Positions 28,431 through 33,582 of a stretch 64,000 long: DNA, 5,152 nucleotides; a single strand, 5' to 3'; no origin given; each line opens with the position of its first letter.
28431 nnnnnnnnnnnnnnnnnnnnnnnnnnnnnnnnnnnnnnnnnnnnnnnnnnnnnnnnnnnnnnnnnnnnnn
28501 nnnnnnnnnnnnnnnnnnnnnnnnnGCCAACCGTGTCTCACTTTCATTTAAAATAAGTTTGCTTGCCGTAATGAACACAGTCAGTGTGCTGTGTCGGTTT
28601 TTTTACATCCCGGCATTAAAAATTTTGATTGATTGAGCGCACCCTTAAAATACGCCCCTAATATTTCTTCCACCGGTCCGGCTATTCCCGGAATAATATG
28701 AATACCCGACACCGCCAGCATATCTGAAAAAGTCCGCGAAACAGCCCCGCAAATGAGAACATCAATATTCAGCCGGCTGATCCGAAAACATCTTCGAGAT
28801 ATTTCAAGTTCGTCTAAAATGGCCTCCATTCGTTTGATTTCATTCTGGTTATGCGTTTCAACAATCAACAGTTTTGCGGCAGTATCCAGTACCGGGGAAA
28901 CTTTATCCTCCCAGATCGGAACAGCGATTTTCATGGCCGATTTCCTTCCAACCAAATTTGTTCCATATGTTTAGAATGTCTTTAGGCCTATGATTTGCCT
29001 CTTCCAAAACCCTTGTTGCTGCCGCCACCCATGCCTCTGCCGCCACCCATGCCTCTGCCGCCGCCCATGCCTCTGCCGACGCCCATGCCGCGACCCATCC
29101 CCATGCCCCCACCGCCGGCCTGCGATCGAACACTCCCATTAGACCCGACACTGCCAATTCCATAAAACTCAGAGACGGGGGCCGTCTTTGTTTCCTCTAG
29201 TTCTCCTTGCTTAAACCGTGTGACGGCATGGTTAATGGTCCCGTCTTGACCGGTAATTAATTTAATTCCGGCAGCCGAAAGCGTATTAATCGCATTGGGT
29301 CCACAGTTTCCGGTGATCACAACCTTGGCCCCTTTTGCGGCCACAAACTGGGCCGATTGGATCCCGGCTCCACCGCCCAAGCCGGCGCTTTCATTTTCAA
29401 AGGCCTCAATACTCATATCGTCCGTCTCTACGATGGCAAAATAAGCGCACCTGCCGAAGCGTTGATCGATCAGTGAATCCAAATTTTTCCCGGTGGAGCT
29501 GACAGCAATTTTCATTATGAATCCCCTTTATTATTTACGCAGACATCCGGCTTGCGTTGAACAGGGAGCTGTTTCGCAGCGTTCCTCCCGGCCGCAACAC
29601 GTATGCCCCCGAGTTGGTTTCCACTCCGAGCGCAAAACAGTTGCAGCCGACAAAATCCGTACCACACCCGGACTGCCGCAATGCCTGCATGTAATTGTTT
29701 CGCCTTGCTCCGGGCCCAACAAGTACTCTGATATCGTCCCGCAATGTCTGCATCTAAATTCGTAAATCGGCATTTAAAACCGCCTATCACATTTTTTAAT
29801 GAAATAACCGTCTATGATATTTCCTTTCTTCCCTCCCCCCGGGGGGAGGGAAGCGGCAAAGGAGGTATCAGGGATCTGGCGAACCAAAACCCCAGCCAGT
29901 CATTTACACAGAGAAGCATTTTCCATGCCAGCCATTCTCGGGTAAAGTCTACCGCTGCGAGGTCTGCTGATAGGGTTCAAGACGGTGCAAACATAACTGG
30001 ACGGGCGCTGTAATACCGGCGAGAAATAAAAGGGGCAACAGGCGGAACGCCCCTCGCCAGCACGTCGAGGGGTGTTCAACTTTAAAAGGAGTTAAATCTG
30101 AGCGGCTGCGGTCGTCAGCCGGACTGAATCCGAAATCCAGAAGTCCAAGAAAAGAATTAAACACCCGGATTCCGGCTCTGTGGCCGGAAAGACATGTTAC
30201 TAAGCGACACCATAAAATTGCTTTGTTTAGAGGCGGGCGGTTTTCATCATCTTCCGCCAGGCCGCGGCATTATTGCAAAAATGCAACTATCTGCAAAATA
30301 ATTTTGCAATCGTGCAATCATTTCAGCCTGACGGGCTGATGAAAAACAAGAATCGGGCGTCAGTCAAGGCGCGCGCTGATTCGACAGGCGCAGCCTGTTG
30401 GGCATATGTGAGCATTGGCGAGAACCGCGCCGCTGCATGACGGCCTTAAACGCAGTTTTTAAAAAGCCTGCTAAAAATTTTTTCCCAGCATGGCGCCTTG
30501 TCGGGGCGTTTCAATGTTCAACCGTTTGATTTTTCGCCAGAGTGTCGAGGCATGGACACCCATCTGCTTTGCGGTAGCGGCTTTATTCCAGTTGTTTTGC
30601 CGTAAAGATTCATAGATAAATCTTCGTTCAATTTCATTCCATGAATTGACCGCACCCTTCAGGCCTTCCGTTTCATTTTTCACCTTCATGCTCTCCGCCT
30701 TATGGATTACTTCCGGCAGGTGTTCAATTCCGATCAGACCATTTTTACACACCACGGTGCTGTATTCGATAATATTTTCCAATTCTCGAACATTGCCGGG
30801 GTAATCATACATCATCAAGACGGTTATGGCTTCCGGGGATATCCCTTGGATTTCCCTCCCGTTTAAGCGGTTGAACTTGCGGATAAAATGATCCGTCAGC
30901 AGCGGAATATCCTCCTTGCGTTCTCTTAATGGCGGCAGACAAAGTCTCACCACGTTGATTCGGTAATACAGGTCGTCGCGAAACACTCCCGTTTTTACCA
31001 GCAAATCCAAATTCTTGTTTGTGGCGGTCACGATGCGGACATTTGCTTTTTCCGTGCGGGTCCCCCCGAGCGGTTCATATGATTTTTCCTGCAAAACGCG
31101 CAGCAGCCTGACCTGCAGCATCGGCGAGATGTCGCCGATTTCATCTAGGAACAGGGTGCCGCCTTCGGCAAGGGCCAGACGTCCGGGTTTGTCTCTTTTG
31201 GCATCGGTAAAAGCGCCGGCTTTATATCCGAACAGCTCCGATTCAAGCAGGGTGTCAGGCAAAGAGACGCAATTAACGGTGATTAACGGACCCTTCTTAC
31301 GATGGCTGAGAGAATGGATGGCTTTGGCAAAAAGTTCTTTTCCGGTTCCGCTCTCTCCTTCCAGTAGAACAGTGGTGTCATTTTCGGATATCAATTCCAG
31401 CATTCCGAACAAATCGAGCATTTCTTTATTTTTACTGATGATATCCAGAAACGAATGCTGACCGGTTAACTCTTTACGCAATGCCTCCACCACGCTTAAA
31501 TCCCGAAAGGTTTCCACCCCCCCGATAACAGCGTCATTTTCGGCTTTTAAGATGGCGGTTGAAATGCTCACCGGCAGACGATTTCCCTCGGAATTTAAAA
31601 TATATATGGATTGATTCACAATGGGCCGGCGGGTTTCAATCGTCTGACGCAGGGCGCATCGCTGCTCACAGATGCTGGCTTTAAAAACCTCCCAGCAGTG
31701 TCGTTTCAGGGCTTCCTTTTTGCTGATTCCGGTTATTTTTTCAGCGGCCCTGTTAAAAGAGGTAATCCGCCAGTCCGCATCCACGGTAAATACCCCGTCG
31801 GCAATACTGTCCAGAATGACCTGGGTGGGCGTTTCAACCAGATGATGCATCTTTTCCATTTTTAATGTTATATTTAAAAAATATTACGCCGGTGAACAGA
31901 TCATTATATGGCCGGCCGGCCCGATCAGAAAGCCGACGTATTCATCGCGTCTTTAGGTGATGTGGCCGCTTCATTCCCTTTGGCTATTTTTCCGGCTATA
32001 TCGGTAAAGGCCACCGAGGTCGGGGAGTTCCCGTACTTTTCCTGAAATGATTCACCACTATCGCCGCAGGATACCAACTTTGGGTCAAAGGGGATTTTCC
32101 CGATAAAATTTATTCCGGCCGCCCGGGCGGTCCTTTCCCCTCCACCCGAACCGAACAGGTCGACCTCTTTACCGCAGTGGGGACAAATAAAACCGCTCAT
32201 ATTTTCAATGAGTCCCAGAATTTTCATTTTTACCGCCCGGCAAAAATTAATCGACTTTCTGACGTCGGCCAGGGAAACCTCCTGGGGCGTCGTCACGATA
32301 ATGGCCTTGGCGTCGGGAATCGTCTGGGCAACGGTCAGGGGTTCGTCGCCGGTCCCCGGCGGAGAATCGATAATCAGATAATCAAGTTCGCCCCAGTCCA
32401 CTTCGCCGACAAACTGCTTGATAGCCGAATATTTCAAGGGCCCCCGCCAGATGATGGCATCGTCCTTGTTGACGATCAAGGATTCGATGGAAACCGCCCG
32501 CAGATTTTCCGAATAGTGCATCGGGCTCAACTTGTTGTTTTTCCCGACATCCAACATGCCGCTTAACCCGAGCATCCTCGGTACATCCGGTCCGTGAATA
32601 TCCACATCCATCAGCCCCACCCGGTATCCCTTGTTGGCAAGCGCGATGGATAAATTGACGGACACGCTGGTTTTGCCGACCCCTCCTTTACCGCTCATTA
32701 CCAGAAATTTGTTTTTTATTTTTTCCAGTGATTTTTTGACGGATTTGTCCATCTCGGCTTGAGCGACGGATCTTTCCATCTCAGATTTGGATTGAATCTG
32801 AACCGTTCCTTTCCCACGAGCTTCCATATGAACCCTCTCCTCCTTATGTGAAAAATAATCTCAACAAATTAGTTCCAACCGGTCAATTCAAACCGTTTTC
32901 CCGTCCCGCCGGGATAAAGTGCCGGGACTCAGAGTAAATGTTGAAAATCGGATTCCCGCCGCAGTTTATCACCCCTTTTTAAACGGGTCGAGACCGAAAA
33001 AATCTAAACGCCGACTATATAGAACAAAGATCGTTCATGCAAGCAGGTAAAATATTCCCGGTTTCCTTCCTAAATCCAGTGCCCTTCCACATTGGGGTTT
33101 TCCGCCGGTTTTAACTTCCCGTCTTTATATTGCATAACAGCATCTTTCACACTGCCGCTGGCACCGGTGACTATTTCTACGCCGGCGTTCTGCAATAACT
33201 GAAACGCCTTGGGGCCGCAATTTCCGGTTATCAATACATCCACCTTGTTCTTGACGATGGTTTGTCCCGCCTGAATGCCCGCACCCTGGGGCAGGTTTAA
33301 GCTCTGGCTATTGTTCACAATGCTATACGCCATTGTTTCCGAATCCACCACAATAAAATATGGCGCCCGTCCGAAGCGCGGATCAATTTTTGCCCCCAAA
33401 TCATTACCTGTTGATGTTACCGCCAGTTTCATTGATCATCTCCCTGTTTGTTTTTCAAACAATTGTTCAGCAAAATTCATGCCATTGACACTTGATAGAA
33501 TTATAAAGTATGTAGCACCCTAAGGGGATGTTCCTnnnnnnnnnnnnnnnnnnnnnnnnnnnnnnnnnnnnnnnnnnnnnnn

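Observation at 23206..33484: orp-like (orange-protein-type) metallocluster locus with a Ni-CODH gene embedded in it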

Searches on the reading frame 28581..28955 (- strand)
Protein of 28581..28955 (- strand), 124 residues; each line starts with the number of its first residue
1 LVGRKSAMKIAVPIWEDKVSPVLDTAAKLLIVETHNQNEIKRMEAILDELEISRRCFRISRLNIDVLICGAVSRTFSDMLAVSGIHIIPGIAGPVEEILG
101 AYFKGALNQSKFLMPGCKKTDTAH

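Call 3: search_protein_families(library=pfam, proteins=[window:28581-28955:-], max_evalue=0.01)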
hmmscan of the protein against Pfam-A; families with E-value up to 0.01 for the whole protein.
window:28581-28955:- (124 aa): 1 family
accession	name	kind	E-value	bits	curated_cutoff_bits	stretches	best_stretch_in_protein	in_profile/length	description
PF02579.22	Nitro_FeMo-Co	-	7.8e-06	26.5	26.3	1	16-103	2-93/94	Dinitrogenase iron-molybdenum cofactor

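Call 5: search_protein_families(library=ncbifam, proteins=[window:28581-28955:-], max_evalue=0.001)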
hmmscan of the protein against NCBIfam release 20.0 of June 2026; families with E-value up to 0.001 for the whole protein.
window:28581-28955:- (124 aa): 1 family
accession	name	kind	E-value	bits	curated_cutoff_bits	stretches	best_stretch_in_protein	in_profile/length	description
NF041136.1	MrpORP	equivalog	7.3e-07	28.8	450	1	5-106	262-364/365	iron-sulfur cluster carrier protein MrpORP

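Call 93: search_solved_structures(query=window:28581-28934:-, max_evalue=1)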
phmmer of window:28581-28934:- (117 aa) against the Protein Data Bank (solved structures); distinct sequences matched with E-value up to 1: 5.
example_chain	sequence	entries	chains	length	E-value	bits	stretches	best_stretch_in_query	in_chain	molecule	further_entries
1t3v_A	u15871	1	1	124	0.062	16.6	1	59-105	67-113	conserved hypothetical protein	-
1o13_A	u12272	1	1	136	0.077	16.3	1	59-105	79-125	probable NifB protein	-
4o1j_A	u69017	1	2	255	0.44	13.9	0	9-78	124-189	Carbonic anhydrase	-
2qtd_A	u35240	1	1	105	0.45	13.9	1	1-70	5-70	Uncharacterized protein MJ0327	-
2kla_A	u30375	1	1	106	0.46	13.8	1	1-70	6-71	Uncharacterized protein MJ0327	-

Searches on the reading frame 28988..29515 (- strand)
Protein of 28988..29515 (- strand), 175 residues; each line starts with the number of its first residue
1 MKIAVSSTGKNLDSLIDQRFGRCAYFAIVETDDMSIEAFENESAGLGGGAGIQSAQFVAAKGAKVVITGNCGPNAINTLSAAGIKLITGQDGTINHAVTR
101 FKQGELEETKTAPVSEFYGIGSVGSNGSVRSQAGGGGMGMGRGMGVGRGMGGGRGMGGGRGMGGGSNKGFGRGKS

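Call 3: search_protein_families(library=pfam, proteins=[window:28988-29515:-], max_evalue=0.01)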
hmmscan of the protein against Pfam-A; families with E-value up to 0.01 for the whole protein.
window:28988-29515:- (175 aa): 1 family
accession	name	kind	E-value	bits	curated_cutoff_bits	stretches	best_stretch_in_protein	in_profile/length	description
PF02579.22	Nitro_FeMo-Co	-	5.8e-26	91.1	26.3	1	13-102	2-93/94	Dinitrogenase iron-molybdenum cofactor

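Call 5: search_protein_families(library=ncbifam, proteins=[window:28988-29515:-], max_evalue=0.001)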
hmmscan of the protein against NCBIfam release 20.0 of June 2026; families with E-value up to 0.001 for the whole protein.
window:28988-29515:- (175 aa): 1 family
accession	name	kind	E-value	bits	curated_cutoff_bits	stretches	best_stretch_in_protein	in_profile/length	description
NF041136.1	MrpORP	equivalog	2e-10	40.5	450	1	1-105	265-364/365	iron-sulfur cluster carrier protein MrpORP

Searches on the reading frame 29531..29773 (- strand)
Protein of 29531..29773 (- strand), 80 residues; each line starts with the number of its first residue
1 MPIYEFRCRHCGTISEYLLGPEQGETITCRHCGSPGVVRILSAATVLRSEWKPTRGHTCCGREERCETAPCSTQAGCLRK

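Call 3: search_protein_families(library=pfam, proteins=[window:29531-29773:-], max_evalue=0.01)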
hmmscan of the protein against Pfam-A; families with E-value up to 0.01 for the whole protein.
window:29531-29773:- (80 aa): 2 families
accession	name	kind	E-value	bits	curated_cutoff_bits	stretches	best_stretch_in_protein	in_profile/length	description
PF09723.15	Zn_ribbon_8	-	4e-11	43.2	34.4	1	1-40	1-40/41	Zinc ribbon domain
PF22289.1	DmmA-like_C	-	0.0064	16.9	27.4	1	8-38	4-30/44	Dimethylamine monooxygenase subunit DmmA-like, C-terminal domain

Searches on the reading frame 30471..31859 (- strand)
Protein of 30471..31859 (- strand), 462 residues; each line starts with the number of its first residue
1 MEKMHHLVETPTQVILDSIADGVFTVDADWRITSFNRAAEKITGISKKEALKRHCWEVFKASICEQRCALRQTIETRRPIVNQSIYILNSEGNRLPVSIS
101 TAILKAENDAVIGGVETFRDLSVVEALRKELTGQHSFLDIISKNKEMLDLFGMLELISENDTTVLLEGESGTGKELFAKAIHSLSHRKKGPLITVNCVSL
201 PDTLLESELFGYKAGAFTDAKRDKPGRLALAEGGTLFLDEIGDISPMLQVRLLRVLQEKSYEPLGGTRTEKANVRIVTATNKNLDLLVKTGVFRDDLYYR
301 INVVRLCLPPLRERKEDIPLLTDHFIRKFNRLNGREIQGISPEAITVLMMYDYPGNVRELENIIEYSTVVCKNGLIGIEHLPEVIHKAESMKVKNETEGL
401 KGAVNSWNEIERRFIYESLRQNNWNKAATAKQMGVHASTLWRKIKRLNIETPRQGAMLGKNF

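Call 3: search_protein_families(library=pfam, proteins=[window:30471-31859:-], max_evalue=0.01)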
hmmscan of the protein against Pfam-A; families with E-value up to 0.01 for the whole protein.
window:30471-31859:- (462 aa): 14 families
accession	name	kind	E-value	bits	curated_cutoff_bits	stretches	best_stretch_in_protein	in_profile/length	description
PF00158.32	Sigma54_activat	-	1.7e-64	217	20.2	1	140-306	1-167/168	Sigma-54 interaction domain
PF25601.1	AAA_lid_14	-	3.4e-29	101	27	1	312-394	1-83/87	AAA+ ATPase lid domain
PF14532.12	Sigma54_activ_2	-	7.3e-21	75.3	25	1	144-311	4-138/138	Sigma-54 interaction domain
PF13426.13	PAS_9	-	2.2e-13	50.8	27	1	21-122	2-102/103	PAS domain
PF08448.16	PAS_4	-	2.3e-10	41.1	23.1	1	16-122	1-106/110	PAS fold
PF07728.20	AAA_5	-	4.6e-09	36.8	22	1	164-283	2-124/139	AAA domain (dynein-related subfamily)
PF02954.25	HTH_8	-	5.2e-09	36.1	22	1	409-447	4-42/42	Bacterial regulatory protein, Fis family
PF00989.32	PAS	-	6e-09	36.3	22.6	1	13-85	4-77/113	PAS fold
PF13188.13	PAS_8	-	1.9e-07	31.2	21.8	1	14-64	5-55/65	PAS domain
PF01078.27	Mg_chelatase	-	0.00026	20.9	20.3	0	221-249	95-123/207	Magnesium chelatase, subunit ChlI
PF13542.12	HTH_Tnp_ISL3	-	0.00026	20.8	27.4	1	413-447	18-50/51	Helix-turn-helix domain of transposase family ISL3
PF00004.35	AAA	-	0.0006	20.7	21.2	1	164-286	1-113/131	ATPase family associated with various cellular activities (AAA)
PF07724.20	AAA_2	-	0.00069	20.1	27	1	163-283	5-126/166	AAA domain (Cdc48 subfamily)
PF13556.12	HTH_30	-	0.0016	18.7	27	1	421-447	10-36/59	PucR C-terminal helix-turn-helix domain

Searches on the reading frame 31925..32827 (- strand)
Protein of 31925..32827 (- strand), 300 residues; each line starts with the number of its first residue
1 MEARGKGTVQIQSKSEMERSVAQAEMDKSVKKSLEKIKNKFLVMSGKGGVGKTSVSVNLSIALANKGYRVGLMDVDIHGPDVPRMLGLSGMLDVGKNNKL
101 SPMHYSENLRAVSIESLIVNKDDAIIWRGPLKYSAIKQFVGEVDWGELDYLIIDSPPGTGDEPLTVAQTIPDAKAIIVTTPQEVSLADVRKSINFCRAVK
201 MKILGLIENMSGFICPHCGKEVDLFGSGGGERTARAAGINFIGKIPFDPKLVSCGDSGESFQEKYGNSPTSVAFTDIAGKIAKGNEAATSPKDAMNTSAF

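Call 3: search_protein_families(library=pfam, proteins=[window:31925-32827:-], max_evalue=0.01)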
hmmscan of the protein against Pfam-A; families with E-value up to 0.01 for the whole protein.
window:31925-32827:- (300 aa): 10 families
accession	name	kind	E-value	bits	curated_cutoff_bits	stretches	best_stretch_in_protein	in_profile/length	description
PF10609.15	ParA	-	5.1e-97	324.6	27.1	1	36-281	1-245/246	NUBPL iron-transfer P-loop NTPase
PF01656.29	CbiA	-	2.4e-14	53.8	25.4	1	42-259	2-123/125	CobQ/CobB/MinD/ParA nucleotide binding domain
PF13614.12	AAA_31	-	1e-10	42.3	27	1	43-202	6-170/177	AAA domain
PF02374.21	ArsA_ATPase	-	2.1e-07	30.9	24.3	1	40-76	2-38/305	Anion-transporting ATPase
PF09140.17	MipZ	-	4.4e-06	26.6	20.7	1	44-173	6-124/262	ATPase MipZ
PF00142.24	Fer4_NifH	-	3e-05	24.1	25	1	43-76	4-37/271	4Fe-4S iron sulfur cluster binding proteins, NifH/frxC family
PF20720.3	nSTAND3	-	0.00015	22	27.2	1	32-70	9-48/155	Novel STAND NTPase 3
PF13500.12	AAA_26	-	0.00068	20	27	0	41-73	3-35/198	AAA domain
PF25199.1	nSTAND_NTPase5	-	0.0061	16.8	34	0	11-76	14-79/145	Novel STAND NTPase 5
PF24460.1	DUF7575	-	0.0078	16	28.5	0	215-223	6-14/28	Domain of unknown function (DUF7575)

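Call 5: search_protein_families(library=ncbifam, proteins=[window:31925-32827:-], max_evalue=0.001)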
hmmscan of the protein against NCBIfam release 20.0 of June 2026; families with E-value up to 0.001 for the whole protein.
window:31925-32827:- (300 aa): 23 families
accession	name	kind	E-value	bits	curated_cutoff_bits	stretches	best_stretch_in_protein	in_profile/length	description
NF041136.1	MrpORP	equivalog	2e-115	385.9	450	1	34-292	1-259/365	iron-sulfur cluster carrier protein MrpORP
NF008669.0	PRK11670.1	equivalog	8.4e-68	228.9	348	1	31-282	100-350/369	iron-sulfur cluster carrier protein ApbC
TIGR01969.1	minD_arch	subfamily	7.4e-21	74.5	201.75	2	146-290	107-239/251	cell division ATPase MinD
TIGR01968.1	minD_bact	equivalog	2.6e-17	63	212.9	1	42-286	5-240/261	septum site-determining protein MinD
NF041546.1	ParA_partition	equivalog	1.3e-10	41.2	180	1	43-76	4-37/203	ParA family partition ATPase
TIGR01007.1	eps_fam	subfamily_domain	2.8e-10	40.1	108.05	1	33-209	13-188/204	polysaccharide biosynthesis tyrosine autokinase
TIGR03018.1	pepcterm_TyrKin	hypoth_equivalog_domain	4.5e-09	35.9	230.65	1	23-206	20-204/207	XrtA-associated tyrosine autokinase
NF047398.1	AAA_KGGVGR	domain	9.4e-09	35.9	90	1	43-107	7-72/190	KGGVGR-motif variant AAA ATPase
TIGR03453.1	partition_RepA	equivalog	2e-07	30.2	348.45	1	41-111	107-177/387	plasmid partitioning protein RepA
TIGR04291.1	arsen_driv_ArsA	equivalog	2.1e-07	30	650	1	20-75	302-356/565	arsenical pump-driving ATPase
NF008079.0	PRK10818.1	equivalog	2.4e-07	30.4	508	1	42-189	6-153/270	septum site-determining protein MinD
NF053622.1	ATPseBagAMYCTU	equivalog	1.9e-06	27.6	400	1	39-76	7-44/325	ATPase BagA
NF033200.1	F430_CfbC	exception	2e-06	27.3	402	0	43-77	4-38/260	Ni-sirohydrochlorin a,c-diamide reductive cyclase ATP-dependent reductase subunit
NF010443.0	PRK13869.1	subfamily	2.8e-06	26.4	446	1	43-110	126-193/405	plasmid-partitioning protein RepA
NF041417.1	ArsA_halo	exception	1.6e-05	23.9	800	1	8-75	299-369/617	arsenical pump-driving ATPase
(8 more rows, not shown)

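Call 78: search_solved_structures(query=window:31925-32827:-, max_evalue=1e-10)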
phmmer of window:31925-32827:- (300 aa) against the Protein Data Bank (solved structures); distinct sequences matched with E-value up to 1e-10: 12.
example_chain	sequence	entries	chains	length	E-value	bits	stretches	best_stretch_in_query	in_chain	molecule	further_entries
6g2g_A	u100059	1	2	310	1.5e-62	215.1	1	33-260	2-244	Cytosolic Fe-S cluster assembly factor CFD1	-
2ph1_A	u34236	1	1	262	3.1e-60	207.6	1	26-260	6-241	Nucleotide-binding protein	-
3kb1_A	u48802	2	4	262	1.8e-59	205.1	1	26-259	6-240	Nucleotide-binding protein | Iron-sulfur cluster carrier protein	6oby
8zkc_A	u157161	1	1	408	5.9e-56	193.5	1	32-259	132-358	Iron-sulfur cluster carrier protein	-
3vx3_A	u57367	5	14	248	1.3e-28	103.8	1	30-253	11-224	ATPase involved in chromosome partitioning, ParA/MinD family, Mrp homolog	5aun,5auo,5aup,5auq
5j1j_A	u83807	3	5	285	4.7e-14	56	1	42-282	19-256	Site-determining protein | Transcriptional antiactivator FleN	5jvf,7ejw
4rz2_A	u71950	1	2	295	8.9e-14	55.1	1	40-199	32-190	Site-determining protein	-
8pb9_A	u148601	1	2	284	5.8e-13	52.4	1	42-282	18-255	Antiactivator FleN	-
8p53_A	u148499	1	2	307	6.3e-13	52.3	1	41-282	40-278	Antiactivator FleN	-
4rz3_A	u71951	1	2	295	1.2e-12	51.4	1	40-199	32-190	Site-determining protein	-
4v03_A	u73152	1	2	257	1.2e-11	48.1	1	42-279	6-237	SITE-DETERMINING PROTEIN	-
1hyq_A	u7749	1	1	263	9.3e-11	45.2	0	42-286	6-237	CELL DIVISION INHIBITOR (MIND-1)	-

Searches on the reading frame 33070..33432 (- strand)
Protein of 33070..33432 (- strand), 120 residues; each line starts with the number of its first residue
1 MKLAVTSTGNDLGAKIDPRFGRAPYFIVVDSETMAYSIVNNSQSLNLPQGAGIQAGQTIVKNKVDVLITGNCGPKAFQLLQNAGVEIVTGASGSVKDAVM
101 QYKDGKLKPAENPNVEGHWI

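Call 3: search_protein_families(library=pfam, proteins=[window:33070-33432:-], max_evalue=0.01)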
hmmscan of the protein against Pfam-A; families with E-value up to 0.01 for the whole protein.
window:33070-33432:- (120 aa): 1 family
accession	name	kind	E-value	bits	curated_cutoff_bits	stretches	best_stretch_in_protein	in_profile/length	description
PF02579.22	Nitro_FeMo-Co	-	1.8e-25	89.5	26.3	1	13-103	2-93/94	Dinitrogenase iron-molybdenum cofactor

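Call 5: search_protein_families(library=ncbifam, proteins=[window:33070-33432:-], max_evalue=0.001)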
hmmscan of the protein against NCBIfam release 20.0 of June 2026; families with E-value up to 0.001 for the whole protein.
window:33070-33432:- (120 aa): 1 family
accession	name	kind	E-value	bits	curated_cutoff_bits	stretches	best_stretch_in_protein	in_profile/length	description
NF041136.1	MrpORP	equivalog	6.7e-09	35.5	450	1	1-106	265-364/365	iron-sulfur cluster carrier protein MrpORP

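Call 92: search_solved_structures(query=window:33070-33432:-, max_evalue=0.01)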
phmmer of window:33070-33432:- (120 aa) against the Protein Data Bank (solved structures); distinct sequences matched with E-value up to 0.01: 6.
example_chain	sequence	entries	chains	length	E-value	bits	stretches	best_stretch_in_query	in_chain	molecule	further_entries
2wfb_A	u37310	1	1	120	2e-25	92.4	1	2-114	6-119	PUTATIVE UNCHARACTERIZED PROTEIN ORP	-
1eo1_A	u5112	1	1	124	1.3e-17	67.2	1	1-114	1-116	HYPOTHETICAL PROTEIN MTH1175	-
1rdu_A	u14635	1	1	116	1.3e-15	60.9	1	2-109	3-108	conserved hypothetical protein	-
1t3v_A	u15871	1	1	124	2.3e-09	40.7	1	13-111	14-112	conserved hypothetical protein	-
1o13_A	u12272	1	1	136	3.2e-09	40.2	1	13-111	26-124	probable NifB protein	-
2yx6_A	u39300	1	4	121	1.9e-06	31.3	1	11-108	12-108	Hypothetical protein PH0822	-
